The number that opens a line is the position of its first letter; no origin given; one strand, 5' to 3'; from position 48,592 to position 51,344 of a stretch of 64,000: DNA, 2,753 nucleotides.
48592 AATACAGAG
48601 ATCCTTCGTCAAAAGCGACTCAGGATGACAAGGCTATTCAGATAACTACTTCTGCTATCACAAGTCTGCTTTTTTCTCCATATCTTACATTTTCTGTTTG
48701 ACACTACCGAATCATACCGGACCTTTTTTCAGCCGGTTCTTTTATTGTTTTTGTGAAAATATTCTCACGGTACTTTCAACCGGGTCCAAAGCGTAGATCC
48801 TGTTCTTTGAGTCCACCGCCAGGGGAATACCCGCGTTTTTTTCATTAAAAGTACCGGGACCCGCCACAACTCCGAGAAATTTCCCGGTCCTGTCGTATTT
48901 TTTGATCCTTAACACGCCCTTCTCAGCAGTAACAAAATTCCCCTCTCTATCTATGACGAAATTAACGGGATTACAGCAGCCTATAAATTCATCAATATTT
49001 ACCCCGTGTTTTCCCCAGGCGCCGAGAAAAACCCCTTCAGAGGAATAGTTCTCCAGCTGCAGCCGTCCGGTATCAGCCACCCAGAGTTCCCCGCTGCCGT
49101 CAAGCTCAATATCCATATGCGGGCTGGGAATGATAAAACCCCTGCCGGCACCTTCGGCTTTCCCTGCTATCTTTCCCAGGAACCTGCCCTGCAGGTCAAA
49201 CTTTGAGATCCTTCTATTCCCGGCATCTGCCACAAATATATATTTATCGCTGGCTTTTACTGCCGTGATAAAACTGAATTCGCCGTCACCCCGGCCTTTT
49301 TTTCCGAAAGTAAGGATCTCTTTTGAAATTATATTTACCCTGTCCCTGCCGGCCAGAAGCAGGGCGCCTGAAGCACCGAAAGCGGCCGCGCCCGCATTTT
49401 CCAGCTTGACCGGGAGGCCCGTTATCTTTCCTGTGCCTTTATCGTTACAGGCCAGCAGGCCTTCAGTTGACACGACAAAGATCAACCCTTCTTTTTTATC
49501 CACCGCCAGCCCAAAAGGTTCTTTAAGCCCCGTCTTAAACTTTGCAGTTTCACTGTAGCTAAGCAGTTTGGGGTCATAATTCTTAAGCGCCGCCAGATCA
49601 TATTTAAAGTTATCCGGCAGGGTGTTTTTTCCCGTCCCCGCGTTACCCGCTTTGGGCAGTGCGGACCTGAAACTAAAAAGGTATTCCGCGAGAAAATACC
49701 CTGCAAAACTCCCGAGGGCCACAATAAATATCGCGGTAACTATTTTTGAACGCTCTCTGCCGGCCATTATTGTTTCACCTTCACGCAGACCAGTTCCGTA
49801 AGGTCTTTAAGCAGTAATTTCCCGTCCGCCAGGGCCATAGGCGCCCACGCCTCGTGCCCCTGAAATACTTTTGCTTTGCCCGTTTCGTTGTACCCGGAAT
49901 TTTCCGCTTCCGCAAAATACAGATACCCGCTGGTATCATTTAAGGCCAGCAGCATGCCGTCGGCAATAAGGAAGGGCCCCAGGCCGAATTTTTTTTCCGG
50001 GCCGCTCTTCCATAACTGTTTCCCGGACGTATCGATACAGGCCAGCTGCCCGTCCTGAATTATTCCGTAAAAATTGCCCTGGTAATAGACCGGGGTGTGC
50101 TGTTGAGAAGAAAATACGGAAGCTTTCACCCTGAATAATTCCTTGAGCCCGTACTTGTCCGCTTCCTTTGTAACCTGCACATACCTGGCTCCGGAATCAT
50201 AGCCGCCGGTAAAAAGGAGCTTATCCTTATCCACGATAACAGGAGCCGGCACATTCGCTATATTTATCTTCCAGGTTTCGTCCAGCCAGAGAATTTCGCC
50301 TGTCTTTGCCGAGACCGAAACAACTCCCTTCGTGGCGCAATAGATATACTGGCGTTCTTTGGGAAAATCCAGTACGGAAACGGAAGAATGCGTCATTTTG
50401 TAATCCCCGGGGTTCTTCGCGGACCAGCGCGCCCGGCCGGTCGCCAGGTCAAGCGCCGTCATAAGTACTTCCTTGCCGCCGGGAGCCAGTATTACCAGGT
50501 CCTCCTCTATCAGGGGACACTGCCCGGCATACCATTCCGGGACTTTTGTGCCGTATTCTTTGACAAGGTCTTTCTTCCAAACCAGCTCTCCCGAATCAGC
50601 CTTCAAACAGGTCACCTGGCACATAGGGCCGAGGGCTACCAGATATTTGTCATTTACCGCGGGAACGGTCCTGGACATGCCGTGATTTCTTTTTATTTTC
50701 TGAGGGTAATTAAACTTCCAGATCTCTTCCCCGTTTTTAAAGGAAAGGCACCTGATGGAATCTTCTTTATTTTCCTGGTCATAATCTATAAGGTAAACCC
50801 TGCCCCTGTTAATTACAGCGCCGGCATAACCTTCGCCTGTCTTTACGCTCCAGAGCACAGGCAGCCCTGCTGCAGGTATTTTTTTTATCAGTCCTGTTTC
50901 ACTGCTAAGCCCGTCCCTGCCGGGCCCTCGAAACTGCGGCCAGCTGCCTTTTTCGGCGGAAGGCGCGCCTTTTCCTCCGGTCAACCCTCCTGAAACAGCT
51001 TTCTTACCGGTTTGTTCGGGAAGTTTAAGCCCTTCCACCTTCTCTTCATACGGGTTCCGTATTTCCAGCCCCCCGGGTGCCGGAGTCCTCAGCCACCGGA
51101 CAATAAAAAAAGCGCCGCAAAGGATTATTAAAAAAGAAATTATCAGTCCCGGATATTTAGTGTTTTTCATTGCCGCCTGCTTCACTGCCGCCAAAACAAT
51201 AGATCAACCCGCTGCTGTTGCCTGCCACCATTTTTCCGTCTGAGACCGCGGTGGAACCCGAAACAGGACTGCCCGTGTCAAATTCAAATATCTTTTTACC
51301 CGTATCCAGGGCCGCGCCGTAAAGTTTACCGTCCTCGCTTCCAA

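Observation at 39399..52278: Coupled beta-propeller / NapGH-like / NuoEF-GltD cluster: candidate trans-envelope redox system with no recognisable terminal enzyme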

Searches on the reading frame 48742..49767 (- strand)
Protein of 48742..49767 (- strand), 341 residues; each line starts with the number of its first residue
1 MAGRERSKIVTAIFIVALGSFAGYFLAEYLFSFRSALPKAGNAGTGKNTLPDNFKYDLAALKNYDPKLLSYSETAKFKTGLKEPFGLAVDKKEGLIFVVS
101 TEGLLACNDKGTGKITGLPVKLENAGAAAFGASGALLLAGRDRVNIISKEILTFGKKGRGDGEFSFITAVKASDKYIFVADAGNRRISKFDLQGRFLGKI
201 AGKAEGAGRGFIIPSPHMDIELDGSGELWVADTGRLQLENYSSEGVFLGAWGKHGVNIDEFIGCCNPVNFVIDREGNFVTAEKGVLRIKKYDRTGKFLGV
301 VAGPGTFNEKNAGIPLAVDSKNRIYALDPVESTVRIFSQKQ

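Call 4: search_protein_families(library=pfam, proteins=[window:48742-49767:-], max_evalue=0.01)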
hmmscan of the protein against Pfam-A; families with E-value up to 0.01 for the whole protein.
window:48742-49767:- (341 aa): 3 families
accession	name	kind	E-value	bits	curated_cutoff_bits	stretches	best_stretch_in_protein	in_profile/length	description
PF01436.27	NHL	-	2.3e-07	31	20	0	223-236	10-23/28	NHL repeat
PF08450.18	SGL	-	0.00054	20.1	26.3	0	271-305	190-224/246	SMP-30/Gluconolactonase/LRE-like region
PF17170.10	DUF5128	-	0.003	17.2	22.9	0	155-200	80-128/321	6-bladed beta-propeller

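Call 5: search_protein_families(library=ncbifam, proteins=[window:48742-49767:-], max_evalue=0.01)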
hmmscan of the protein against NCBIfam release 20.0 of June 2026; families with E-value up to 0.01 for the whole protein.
window:48742-49767:- (341 aa): 1 family
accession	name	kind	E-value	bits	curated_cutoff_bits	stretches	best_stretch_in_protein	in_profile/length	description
NF035926.1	scyF_NHL_VPEP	equivalog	3.2e-20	72.6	350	2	154-339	91-275/376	scytonemin biosynthesis PEP-CTERM protein ScyF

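Call 25: search_solved_structures(query=window:48742-49767:-, max_evalue=0.01, show_alignments=0)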
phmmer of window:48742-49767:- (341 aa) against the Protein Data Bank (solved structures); distinct sequences matched with E-value up to 0.01: 15.
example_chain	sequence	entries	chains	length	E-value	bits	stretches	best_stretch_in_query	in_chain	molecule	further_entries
6d69_A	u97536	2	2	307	2e-22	82.8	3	154-265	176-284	NHL Repeat Region of D. melanogaster Thin | Thin, isoform D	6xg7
7qrw_A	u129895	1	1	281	1.7e-16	63.3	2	151-338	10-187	Isoform 4 of Tripartite motif-containing protein 3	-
9jur_A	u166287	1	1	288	5.2e-15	58.4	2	154-280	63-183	E3 ubiquitin-protein ligase TRIM71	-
7qrx_A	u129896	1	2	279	1.1e-14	57.3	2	154-280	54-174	E3 ubiquitin-protein ligase TRIM71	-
8j72_A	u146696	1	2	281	3.8e-14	55.6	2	154-281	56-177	E3 ubiquitin-protein ligase TRIM71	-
7qrv_A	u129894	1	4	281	4.8e-14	55.3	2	151-340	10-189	Tripartite motif-containing protein 2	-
7b2r_A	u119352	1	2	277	5.6e-14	55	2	151-340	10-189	Tripartite motif-containing protein 2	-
7b96_A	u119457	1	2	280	7.8e-14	54.6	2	151-340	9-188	Isoform 2 of Tripartite motif-containing protein 2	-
6fpt_A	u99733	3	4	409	6.6e-13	51.5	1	154-282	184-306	E3 ubiquitin-protein ligase TRIM71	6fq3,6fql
4zlr_A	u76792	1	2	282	1.3e-06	30.8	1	153-337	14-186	Brain tumor protein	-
5ex7_A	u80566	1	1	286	1.4e-06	30.7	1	153-338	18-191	Brain tumor protein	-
1q7f_A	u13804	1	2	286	1.4e-06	30.7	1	153-298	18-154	brain tumor CG10719-PA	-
7nyq_A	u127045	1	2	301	0.0006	22.1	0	136-206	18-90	Meiotic P26, isoform C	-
7djm_A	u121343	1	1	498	0.0051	19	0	132-235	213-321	Protein SUPPRESSOR OF QUENCHING 1, chloroplastic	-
7djl_C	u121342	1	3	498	0.0055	18.9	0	132-235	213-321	Protein SUPPRESSOR OF QUENCHING 1, chloroplastic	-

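Call 34: find_homologous_proteins(query=window:48742-49767:-, max_evalue=1e-10)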
Query window:48742-49767:- (341 aa): 315 proteins with E <= 1e-10 among 8000 candidates; the best 120 are listed.
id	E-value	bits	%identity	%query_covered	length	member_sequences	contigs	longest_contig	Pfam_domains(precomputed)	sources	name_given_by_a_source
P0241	2.7e-193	659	98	89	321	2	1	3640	PF01436.28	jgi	-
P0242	3.2e-137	475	64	96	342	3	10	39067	-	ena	-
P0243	9.7e-133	460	61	93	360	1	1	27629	PF17170.11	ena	-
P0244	8.8e-126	437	60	93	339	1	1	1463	-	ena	-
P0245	1.2e-91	325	48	99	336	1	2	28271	PF01436.28,PF08450.19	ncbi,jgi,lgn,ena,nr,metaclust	ncbi:MAG: hypothetical protein A2231_04935 [Candidatus Firestonebacteria bacterium RIFOXYA2_FULL_40_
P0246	4.4e-85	304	43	99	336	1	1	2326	PF01436.28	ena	-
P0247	1.9e-84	302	48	89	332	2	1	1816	-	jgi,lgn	jgi:sugar lactone lactonase YvrE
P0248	5.8e-82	293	45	96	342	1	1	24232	PF01436.28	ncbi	ncbi:MAG: hypothetical protein V1752_06985 [Candidatus Firestonebacteria bacterium]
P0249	2.5e-81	291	46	96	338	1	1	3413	PF01436.28,PF08450.19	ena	-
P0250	2.2e-79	285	44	98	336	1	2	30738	PF01436.28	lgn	-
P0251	8.3e-79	283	42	98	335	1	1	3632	PF13449.13,PF01436.28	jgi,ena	-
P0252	3.2e-74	268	39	99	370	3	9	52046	PF01436.28,PF08450.19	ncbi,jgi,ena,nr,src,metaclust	ncbi:MAG: hypothetical protein A2452_09815 [Candidatus Firestonebacteria bacterium RIFOXYC2_FULL_39_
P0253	3.0e-58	215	40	84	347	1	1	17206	PF01436.28,PF08450.19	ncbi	-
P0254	9.1e-58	214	39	87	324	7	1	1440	PF01436.28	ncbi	ncbi:hypothetical protein ES708_30860 [subsurface metagenome]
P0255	4.5e-55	205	40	84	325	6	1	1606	PF01436.28,PF08450.19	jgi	jgi:hypothetical protein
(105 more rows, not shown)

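Call 53: predict_structure(alignment_id=A3)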
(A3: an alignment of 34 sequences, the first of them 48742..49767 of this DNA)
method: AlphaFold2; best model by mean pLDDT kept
length: 341 residues; sequences in the alignment: 34
mean_pLDDT: 88.3   pTM: 0.83
mean pLDDT of the five models: 88.3, 87.6, 87.4, 86.5, 86.3
residues with pLDDT >= 90: 233; 70-90: 71; 50-70: 18; < 50: 19
segments of 3 or more residues with pLDDT < 50: 33-47, 204-207
pLDDT, mean of each block of 10 residues (from residue 1): 77 93 83 46 46 73 94 98 95 92 93 91 88 92 94 96 95 96 94 94 54 86 95 93 90 90 90 97 95 96 95 95 97 98 85
secondary structure, 60 per line:
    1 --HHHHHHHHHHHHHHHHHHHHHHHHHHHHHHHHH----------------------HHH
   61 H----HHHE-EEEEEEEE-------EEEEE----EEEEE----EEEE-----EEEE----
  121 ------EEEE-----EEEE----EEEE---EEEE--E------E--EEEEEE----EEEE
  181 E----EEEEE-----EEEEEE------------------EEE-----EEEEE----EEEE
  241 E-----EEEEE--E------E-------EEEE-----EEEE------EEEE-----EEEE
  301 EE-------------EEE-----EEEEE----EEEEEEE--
elements in order: H3-35 H58-61 E71-78 E86-90 E95-99 E104-107 E113-116 E127-130 E136-139 E144-147 E151-154 E167-172 E177-181 E186-190 E196-201 E220-222 E228-232 E237-241 E247-251 E269-272 E278-281 E288-291 E297-302 E316-318 E324-328 E333-339

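Call 59: fold_search(model_id=the predicted structure, library=pdb)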
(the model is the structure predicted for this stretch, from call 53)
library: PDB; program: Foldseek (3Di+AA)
matches with E <= 10: 1780; with E <= 0.001: 1264
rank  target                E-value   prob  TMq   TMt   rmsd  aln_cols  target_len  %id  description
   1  6d69                  6.4e-17  1.00  0.66  0.77   3.5       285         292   22  Crystal Structure of the NHL Repeat Region of D. melanogaster Thin (released 2019-04-24)
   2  8j72_B                7.6e-17  1.00  0.63  0.76   5.0       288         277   22  Crystal structure of mammalian Trim71 in complex with lncRNA Trincr1 (released 2024-03-06)
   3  6xg7                  1.6e-16  1.00  0.65  0.76   4.7       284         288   23  1.3 A Resolution Structure of the of the NHL Repeat Region of D. melanogaster Thin (released 2020-12-16)
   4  8j72_A                3.6e-16  1.00  0.63  0.76   4.8       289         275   23  Crystal structure of mammalian Trim71 in complex with lncRNA Trincr1 (released 2024-03-06)
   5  7qrv_D                5.0e-16  1.00  0.62  0.74   5.1       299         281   20  Crystal structure of NHL domain of TRIM2 (full C-terminal) (released 2022-05-04)
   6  6fq3_A                1.0e-15  1.00  0.65  0.57   3.8       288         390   22  Crystal structure of Danio rerio Lin41 filamin-NHL domains in complex with lin-29A 5'UTR 13mer RNA (released 2018-05-09)
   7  7qrw                  1.1e-15  1.00  0.61  0.74   5.1       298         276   21  Crystal structure of NHL domain of TRIM3 (released 2022-05-04)
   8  7qrv_B                1.8e-15  1.00  0.63  0.76   4.9       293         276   19  Crystal structure of NHL domain of TRIM2 (full C-terminal) (released 2022-05-04)
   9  7b96_A                1.8e-15  1.00  0.62  0.74   3.5       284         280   19  NHL domain of human TRIM2 (released 2022-01-12)
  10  7qrv_A                2.1e-15  1.00  0.64  0.78   3.7       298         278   18  Crystal structure of NHL domain of TRIM2 (full C-terminal) (released 2022-05-04)
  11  7b2r_B                2.9e-15  1.00  0.62  0.76   4.0       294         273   18  Crystal structure of NHL domain of TRIM2 (released 2021-01-13)
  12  7qrx_A                3.7e-15  1.00  0.61  0.74   5.0       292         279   25  Crystal structure of NHL domain of TRIM71 (released 2022-05-04)
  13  6fpt_B                5.8e-15  1.00  0.64  0.57   3.7       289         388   22  Crystal structure of Danio rerio Lin41 filamin-NHL domains (released 2018-05-09)
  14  7b2r_A                5.8e-15  1.00  0.62  0.75   4.0       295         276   18  Crystal structure of NHL domain of TRIM2 (released 2021-01-13)
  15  6fpt_A                6.4e-15  1.00  0.65  0.57   3.7       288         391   22  Crystal structure of Danio rerio Lin41 filamin-NHL domains (released 2018-05-09)
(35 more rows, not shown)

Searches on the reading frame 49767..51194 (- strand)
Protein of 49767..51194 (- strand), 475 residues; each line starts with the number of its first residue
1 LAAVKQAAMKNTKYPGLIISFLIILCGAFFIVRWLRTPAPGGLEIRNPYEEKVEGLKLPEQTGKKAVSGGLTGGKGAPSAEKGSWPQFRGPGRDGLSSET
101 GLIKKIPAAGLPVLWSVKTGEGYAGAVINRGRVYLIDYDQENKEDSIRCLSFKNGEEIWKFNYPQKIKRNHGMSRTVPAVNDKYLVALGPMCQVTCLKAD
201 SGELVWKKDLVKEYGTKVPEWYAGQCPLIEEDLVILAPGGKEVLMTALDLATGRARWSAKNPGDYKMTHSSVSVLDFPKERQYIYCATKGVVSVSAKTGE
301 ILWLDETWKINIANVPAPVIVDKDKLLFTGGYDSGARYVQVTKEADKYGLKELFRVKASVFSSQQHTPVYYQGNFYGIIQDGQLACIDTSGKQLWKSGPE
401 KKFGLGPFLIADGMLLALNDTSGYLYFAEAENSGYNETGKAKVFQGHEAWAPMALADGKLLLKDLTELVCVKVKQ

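Call 4: search_protein_families(library=pfam, proteins=[window:49767-51194:-], max_evalue=0.01)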
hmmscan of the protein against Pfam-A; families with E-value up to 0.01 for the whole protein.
window:49767-51194:- (475 aa): 3 families
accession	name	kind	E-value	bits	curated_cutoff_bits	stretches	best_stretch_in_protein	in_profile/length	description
PF13360.13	PQQ_2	-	8.4e-24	84.9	27.6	1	144-331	2-177/233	Outer membrane protein assembly factor BamB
PF13570.13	Beta-prop_ACSF4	-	9.4e-12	45.4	133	1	146-435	30-294/329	Beta-alanine-activating enzyme, beta-propeller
PF01011.28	PQQ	-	5.8e-07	29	26.7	0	156-211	28-86/595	Glucose/ethanol/alcohol dehydrogenase, beta-propeller domain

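Call 5: search_protein_families(library=ncbifam, proteins=[window:49767-51194:-], max_evalue=0.01)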
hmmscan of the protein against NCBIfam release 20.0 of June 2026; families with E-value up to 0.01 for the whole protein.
window:49767-51194:- (475 aa): 5 families
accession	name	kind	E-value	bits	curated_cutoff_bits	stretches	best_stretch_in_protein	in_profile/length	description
TIGR04528.1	acido_non_PQQ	subfamily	1.6e-12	47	650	1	145-259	67-179/493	acido-empty-quinoprotein group A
TIGR03300.1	assembly_YfgL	equivalog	1.7e-10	40.2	285.2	1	145-431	75-338/377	outer membrane protein assembly factor BamB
NF008351.0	PRK11138.1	equivalog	5.6e-08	31.7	423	1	173-263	60-150/394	outer membrane protein assembly factor BamB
TIGR03075.1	PQQ_enz_alc_DH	subfamily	1.7e-06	27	480.05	1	146-260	80-198/530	PQQ-dependent dehydrogenase, methanol/ethanol family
NF041516.1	PA2928_fam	subfamily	0.0034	16.8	70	0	242-309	68-131/376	PA2928 family protein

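Call 24: search_solved_structures(query=window:49767-51194:-, max_evalue=0.01, show_alignments=0)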
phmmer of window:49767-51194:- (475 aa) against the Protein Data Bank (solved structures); distinct sequences matched with E-value up to 0.01: 15.
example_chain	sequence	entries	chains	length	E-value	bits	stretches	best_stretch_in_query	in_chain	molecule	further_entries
3q54_A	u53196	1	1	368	0.00067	21.4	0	97-257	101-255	Outer membrane assembly lipoprotein YfgL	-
5ljo_B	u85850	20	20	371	0.00069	21.4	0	97-257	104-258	Outer membrane protein assembly factor BamB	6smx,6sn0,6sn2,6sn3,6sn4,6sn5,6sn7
8spr_B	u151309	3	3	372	0.0007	21.4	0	97-257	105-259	Outer membrane protein assembly factor BamB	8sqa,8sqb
28jl_B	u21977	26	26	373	0.00071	21.3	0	97-257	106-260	Outer membrane protein assembly factor BamB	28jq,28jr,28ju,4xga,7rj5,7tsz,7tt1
3q7m_A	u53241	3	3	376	0.00074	21.3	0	97-257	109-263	Lipoprotein yfgL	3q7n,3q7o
2yh3_A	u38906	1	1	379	0.00074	21.3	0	98-259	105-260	LIPOPROTEIN YFGL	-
3prw_A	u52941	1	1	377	0.00075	21.3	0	97-257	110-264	Lipoprotein yfgL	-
7nri_B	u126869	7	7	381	0.00078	21.2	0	98-259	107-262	Outer membrane protein assembly factor BamB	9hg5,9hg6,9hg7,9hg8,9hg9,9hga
5ayw_B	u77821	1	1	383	0.00079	21.2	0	99-259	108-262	Outer membrane protein assembly factor BamB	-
5d0o_B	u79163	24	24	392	0.0009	21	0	105-259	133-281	Outer membrane protein assembly factor BamB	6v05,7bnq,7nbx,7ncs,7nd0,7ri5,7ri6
3p1l_A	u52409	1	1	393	0.00091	21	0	105-259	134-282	Lipoprotein yfgL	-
6lyq_B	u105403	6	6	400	0.00096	20.9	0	102-259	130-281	Outer membrane protein assembly factor BamB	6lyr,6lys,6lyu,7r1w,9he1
8adg_B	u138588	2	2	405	0.001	20.8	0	102-259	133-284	Outer membrane protein assembly factor BamB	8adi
8orr_AAA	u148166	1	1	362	0.0018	20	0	120-259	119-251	Outer membrane protein assembly factor BamB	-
6tjd_A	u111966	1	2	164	0.0039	18.9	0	367-432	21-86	Cake4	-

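Call 31: find_homologous_proteins(query=window:49767-51170:-, max_evalue=1e-20)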
Query window:49767-51170:- (467 aa): 4282 proteins with E <= 1e-20 among 8000 candidates; the best 120 are listed.
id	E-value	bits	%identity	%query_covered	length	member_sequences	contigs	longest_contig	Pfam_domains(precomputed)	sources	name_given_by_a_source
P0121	0.0e+0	1081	100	100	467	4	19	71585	PF01011.29,PF13360.14,PF13570.14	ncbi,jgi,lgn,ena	-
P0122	4.6e-252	855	78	100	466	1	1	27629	PF01011.29,PF13360.14,PF13570.14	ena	-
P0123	2.1e-246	836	77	100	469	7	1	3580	PF01011.29,PF13360.14,PF13570.14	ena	-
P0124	1.5e-203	695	64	100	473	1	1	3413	PF01011.29,PF13360.14,PF13570.14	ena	-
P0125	1.6e-192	658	63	97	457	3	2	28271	PF01011.29,PF13360.14,PF13570.14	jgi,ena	-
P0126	1.4e-187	642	63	95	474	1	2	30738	PF01011.29,PF13360.14,PF13570.14,PF25293.2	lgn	-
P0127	1.8e-185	635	59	100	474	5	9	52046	PF01011.29,PF13360.14,PF13570.14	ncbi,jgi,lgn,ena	-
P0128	5.3e-183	627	58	100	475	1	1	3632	PF01011.29,PF13360.14,PF13570.14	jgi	-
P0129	7.3e-181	620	58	100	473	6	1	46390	PF01011.29,PF13360.14,PF13570.14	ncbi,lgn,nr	ncbi:MAG: PQQ-like beta-propeller repeat protein [Candidatus Firestonebacteria bacterium]|nr:PQQ-lik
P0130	2.7e-158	546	55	89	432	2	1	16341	PF01011.29,PF13360.14,PF13570.14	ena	-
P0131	4.7e-158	545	50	99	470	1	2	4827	PF13360.14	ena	-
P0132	9.4e-158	544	53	95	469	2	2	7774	PF13360.14,PF13570.14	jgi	-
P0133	3.1e-157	542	52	96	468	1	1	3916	PF13360.14,PF13570.14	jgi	-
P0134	1.1e-156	540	52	97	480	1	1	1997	PF13360.14,PF13570.14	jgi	-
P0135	1.4e-155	537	51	95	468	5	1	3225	PF01011.29,PF13360.14,PF13570.14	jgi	-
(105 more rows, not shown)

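Call 47: predict_structure(alignment_id=A2)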
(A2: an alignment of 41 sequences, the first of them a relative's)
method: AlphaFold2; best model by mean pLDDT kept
length: 467 residues; sequences in the alignment: 41
mean_pLDDT: 89.0   pTM: 0.83
mean pLDDT of the five models: 89.0, 88.7, 88.7, 87.7, 87.7
residues with pLDDT >= 90: 342; 70-90: 74; 50-70: 25; < 50: 26
segments of 3 or more residues with pLDDT < 50: 35-57
pLDDT, mean of each block of 10 residues (from residue 1): 65 92 89 48 37 44 95 95 95 91 96 91 96 90 98 85 70 97 92 97 92 81 97 96 98 92 95 95 96 95 73 97 89 95 96 90 97 95 98 94 97 95 96 91 95 95 95
secondary structure, 60 per line:
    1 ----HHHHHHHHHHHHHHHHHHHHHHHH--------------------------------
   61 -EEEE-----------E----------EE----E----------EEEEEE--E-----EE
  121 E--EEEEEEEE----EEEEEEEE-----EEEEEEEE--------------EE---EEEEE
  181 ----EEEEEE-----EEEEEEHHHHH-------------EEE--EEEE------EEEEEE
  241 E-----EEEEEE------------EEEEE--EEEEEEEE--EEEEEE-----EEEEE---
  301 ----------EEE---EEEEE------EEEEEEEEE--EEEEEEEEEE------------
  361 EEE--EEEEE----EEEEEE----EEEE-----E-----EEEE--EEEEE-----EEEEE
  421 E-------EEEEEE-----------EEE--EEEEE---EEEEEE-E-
elements in order: H5-28 E62-65 E105-110 E119-121 E124-131 E136-143 E149-156 E176-180 E185-190 E196-201 H202-206 E220-222 E225-228 E235-241 E247-252 E265-269 E272-279 E282-287 E293-297 E311-313 E317-321 E328-336 E339-348 E361-363 E366-370 E375-380 E385-388 E400-403 E406-410 E416-421 E429-434 E446-448 E451-455 E459-464

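Call 52: fold_search(model_id=the predicted structure, library=pdb)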
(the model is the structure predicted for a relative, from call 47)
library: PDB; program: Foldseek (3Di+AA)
matches with E <= 10: 1763; with E <= 0.001: 1280
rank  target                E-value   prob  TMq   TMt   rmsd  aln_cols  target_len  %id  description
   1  9a3d_MODEL_1_A        2.2e-17  1.00  0.58  0.68   8.0       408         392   16  Model of E. coli BamB by in-cell photo-crosslinking MS and deep learning (released 2023-02-24)
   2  9co0_B                4.0e-17  1.00  0.58  0.77   5.2       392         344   16  CryoEM structure of BAM in complex with the PTB2 open-state inhibitor (in SMA nanodisc) (released 2024-12-25)
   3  3prw                  4.7e-17  1.00  0.58  0.74   6.7       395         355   15  Crystal structure of the lipoprotein BamB (released 2011-01-19)
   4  3q7m                  7.0e-17  1.00  0.57  0.76   5.0       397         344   15  The crystal structure of BamB from the BAM complex in spacegroup I222 (released 2011-02-09)
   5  3q54                  8.6e-17  1.00  0.57  0.74   6.2       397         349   15  Crystal structure of Escherichia coli BamB (released 2012-05-09)
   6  9cnz_B                9.0e-17  1.00  0.58  0.76   5.9       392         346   16  Structure of BAM complexed with PTB2 ligand in detergent (released 2024-12-25)
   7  8adg_B                9.0e-17  1.00  0.57  0.72   8.4       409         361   16  Cryo-EM structure of Darobactin 22 bound BAM complex (released 2023-01-11)
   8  3p1l                  1.5e-16  1.00  0.61  0.78   4.7       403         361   15  Crystal structure of Escherichia coli BamB, a lipoprotein component of the beta-barrel assembly machinery complex, nativ (released 2010-12-22)
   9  9p1u_B                1.5e-16  1.00  0.59  0.78   5.6       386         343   15  beta-barrel assembly machine from Escherichia coli in an late state of LptD assembly (released 2026-03-11)
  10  9cnw_B                1.7e-16  1.00  0.59  0.77   5.1       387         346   15  CryoEM structure of the APO-BAM complex in DDM detergent (released 2024-12-25)
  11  8orr                  2.4e-16  1.00  0.56  0.73   5.5       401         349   14  Outer membrane protein assembly factor BamB from Klebsiella pneumoniae (released 2024-04-24)
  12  8bvq_B                2.5e-16  1.00  0.58  0.72   6.5       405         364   15  E. coli BAM complex (BamABCDE) bound to darobactin B (released 2023-05-24)
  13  3q7o                  3.0e-16  1.00  0.57  0.71   5.4       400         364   16  The crystal structure of BamB from the BAM complex in spacegroup P213 (released 2011-02-09)
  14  6lys_B                3.2e-16  1.00  0.58  0.75   5.1       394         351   16  Structure of the BAM complex (released 2021-01-13)
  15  7cqy_F                3.4e-16  1.00  0.59  0.61   5.9       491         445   13  Tetrathionate hydrolase from Acidithiobacillus ferrooxidans mutant - D325N (released 2021-01-27)
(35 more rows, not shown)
